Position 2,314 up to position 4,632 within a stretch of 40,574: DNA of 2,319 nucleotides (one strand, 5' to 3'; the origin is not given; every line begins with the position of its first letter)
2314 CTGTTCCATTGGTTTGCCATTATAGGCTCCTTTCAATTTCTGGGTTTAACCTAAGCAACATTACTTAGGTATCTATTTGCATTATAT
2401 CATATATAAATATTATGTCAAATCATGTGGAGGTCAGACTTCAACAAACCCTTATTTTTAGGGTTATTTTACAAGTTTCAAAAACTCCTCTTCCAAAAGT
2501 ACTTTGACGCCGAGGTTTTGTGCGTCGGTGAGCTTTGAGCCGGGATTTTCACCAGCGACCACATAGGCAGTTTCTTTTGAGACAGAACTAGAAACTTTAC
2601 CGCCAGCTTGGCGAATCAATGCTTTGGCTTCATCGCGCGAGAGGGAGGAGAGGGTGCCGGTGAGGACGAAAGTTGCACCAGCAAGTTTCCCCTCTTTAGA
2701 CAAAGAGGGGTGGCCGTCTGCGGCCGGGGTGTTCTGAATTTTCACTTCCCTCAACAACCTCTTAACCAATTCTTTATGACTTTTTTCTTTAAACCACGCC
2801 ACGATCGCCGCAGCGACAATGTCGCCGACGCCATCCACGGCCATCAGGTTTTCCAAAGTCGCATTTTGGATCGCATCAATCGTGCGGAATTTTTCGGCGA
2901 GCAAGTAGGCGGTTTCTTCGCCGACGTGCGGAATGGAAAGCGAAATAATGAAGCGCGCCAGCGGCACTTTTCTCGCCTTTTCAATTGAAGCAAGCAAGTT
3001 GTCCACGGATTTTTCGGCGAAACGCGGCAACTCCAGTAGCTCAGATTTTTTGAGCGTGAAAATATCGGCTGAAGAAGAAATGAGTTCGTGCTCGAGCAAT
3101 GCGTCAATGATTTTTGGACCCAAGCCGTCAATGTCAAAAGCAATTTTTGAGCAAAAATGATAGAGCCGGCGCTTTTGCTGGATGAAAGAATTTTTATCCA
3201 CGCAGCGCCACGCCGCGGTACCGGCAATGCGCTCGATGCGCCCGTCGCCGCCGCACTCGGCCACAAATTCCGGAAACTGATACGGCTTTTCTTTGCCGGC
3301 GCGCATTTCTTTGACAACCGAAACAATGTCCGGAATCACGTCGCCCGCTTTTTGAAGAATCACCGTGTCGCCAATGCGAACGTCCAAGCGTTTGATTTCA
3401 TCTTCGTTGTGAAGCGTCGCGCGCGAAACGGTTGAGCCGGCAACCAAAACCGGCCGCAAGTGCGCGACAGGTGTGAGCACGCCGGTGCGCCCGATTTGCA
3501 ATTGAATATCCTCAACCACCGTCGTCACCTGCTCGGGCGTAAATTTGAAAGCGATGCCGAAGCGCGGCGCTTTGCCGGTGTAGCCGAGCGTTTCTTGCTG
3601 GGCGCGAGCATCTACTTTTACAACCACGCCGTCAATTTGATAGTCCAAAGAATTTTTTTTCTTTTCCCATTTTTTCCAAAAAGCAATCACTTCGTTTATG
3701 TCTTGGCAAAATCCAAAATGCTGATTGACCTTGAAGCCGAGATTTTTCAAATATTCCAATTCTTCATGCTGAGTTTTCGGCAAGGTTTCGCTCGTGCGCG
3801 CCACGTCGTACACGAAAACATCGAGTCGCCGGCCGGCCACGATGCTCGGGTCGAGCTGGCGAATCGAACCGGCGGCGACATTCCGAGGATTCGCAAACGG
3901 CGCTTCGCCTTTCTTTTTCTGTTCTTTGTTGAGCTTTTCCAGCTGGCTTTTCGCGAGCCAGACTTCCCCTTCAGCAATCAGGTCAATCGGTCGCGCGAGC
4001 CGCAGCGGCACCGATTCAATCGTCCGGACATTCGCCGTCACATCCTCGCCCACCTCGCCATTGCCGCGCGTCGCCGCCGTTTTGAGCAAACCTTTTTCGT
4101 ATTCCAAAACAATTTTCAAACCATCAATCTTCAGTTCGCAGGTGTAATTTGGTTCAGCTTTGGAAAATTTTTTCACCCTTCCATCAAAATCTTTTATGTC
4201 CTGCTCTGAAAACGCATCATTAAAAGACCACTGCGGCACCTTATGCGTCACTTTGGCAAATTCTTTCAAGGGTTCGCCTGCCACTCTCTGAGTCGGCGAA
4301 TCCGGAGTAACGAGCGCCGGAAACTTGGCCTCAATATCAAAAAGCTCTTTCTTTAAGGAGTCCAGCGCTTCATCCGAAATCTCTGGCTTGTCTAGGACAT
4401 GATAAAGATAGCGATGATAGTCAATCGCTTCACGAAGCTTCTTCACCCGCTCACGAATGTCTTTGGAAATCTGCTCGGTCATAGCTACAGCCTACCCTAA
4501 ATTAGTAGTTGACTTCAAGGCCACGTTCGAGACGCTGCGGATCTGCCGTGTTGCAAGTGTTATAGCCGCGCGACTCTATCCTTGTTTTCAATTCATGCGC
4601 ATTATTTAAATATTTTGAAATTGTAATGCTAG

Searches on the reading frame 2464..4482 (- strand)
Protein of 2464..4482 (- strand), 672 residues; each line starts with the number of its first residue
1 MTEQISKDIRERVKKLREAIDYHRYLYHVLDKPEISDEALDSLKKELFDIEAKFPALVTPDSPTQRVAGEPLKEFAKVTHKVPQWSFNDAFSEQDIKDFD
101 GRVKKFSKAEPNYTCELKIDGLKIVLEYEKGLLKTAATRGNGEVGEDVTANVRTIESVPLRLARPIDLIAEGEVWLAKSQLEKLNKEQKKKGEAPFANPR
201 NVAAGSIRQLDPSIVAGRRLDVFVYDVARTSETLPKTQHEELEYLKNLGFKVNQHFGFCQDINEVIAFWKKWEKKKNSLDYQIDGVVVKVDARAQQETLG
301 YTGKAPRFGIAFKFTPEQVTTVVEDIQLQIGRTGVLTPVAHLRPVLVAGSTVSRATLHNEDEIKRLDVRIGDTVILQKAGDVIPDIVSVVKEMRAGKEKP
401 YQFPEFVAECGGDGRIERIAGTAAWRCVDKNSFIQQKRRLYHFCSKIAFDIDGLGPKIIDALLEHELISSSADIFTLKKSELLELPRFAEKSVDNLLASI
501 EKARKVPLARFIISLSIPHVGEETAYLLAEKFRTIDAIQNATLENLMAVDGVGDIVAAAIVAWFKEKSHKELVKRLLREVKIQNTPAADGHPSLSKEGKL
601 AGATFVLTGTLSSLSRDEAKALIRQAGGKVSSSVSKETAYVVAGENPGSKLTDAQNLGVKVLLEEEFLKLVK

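Call 12: find_encoding_contigs(protein=window:2464-4482:-, flank=10000, max_places=6)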
Protein window:2464-4482:- (672 aa): no gene with exactly this product is on record in the collection.

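Call 27: find_homologous_proteins(query=window:2464-4482:-, max_evalue=1e-50)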
Query window:2464-4482:- (672 aa): 8000 proteins with E <= 1e-50 among 8000 candidates; the best 120 are listed.
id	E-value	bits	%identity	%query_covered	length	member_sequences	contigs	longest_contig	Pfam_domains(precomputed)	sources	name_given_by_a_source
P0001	0.0e+0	1485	100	100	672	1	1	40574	PF12826.14,PF03120.23,PF14520.13,PF01653.24,PF00533.34,PF00633.30,PF22745.3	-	-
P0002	0.0e+0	1100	74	100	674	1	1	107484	PF12826.14,PF03120.23,PF14520.13,PF01653.24,PF00533.34,PF00633.30,PF22745.3,PF12738.14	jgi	jgi:DNA ligase (NAD+)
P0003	0.0e+0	1056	71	100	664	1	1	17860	PF12826.14,PF03120.23,PF14520.13,PF01653.24,PF00533.34,PF00633.30,PF22745.3,PF12738.14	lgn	-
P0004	0.0e+0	1046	71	100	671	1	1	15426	PF12826.14,PF03120.23,PF14520.13,PF01653.24,PF00533.34,PF16589.13,PF22745.3,PF12738.14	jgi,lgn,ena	-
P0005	0.0e+0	1044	70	100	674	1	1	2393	PF12826.14,PF03120.23,PF14520.13,PF01653.24,PF00533.34,PF22745.3,PF12738.14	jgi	jgi:DNA ligase (NAD+)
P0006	0.0e+0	1034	70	99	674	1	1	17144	PF12826.14,PF03120.23,PF14520.13,PF01653.24,PF00533.34,PF22745.3,PF12738.14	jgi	jgi:DNA ligase (NAD+)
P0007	0.0e+0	1033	69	100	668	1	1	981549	PF12826.14,PF03120.23,PF14520.13,PF01653.24,PF00533.34,PF22745.3,PF12738.14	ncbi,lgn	ncbi:MAG: NAD-dependent DNA ligase LigA [Patescibacteria group bacterium]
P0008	0.0e+0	1033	69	100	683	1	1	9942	PF12826.14,PF03120.23,PF14520.13,PF01653.24,PF00533.34,PF22745.3,PF12738.14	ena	-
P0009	0.0e+0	1028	69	100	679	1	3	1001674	PF12826.14,PF03120.23,PF14520.13,PF01653.24,PF00533.34,PF00633.30,PF22745.3,PF12738.14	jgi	jgi:DNA ligase (NAD+)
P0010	0.0e+0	1027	69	99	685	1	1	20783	PF12826.14,PF03120.23,PF14520.13,PF01653.24,PF00533.34,PF00633.30,PF22745.3,PF12738.14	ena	-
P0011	0.0e+0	1027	69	100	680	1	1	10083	PF12826.14,PF03120.23,PF14520.13,PF01653.24,PF00533.34,PF22745.3,PF12738.14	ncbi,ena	-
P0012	0.0e+0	1020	69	99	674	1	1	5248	PF12826.14,PF03120.23,PF14520.13,PF01653.24,PF00533.34,PF00633.30,PF22745.3,PF12738.14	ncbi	-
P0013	0.0e+0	1016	70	99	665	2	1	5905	PF12826.14,PF03120.23,PF14520.13,PF01653.24,PF00533.34,PF00633.30,PF22745.3,PF12738.14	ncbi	-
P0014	0.0e+0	1012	68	100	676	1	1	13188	PF12826.14,PF03120.23,PF14520.13,PF01653.24,PF00533.34,PF00633.30,PF22745.3,PF12738.14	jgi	jgi:DNA ligase (NAD+)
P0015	1.9e-298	1010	68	100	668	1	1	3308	PF12826.14,PF03120.23,PF14520.13,PF01653.24,PF00533.34,PF22745.3,PF12738.14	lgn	-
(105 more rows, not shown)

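Call 29: find_encoding_contigs(protein=P0002, flank=10000, max_places=2)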
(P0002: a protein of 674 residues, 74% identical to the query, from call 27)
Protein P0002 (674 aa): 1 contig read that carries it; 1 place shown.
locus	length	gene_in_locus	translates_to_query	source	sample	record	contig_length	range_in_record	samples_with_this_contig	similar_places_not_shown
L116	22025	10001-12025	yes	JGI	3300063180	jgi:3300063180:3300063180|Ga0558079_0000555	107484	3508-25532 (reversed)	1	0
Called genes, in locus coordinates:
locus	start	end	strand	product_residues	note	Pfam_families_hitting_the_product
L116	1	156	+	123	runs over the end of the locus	-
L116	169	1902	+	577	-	PF05157:MshEN, PF00437:T2SSE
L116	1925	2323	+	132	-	PF00072:Response_reg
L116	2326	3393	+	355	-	PF00437:T2SSE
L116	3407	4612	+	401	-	PF28597:T2SSF_N, PF00482:T2SSF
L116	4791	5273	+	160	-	PF07963:N_methyl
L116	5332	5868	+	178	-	PF07963:N_methyl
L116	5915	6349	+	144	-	PF07963:N_methyl (weak)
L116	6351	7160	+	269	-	PF06750:A24_N_bact, PF01478:Peptidase_A24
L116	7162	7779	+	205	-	-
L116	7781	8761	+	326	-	-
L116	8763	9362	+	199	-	PF07963:N_methyl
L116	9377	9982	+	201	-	-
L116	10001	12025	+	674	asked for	PF22745:Nlig-Ia, PF01653:DNA_ligase_aden, PF03120:OB_DNA_ligase, PF00633:HHH (faint), PF14520:HHH_5 (faint), PF12826:HHH_2, PF00533:BRCT, PF12738:PTCB-BRCT (weak)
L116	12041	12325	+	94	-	PF02686:GatC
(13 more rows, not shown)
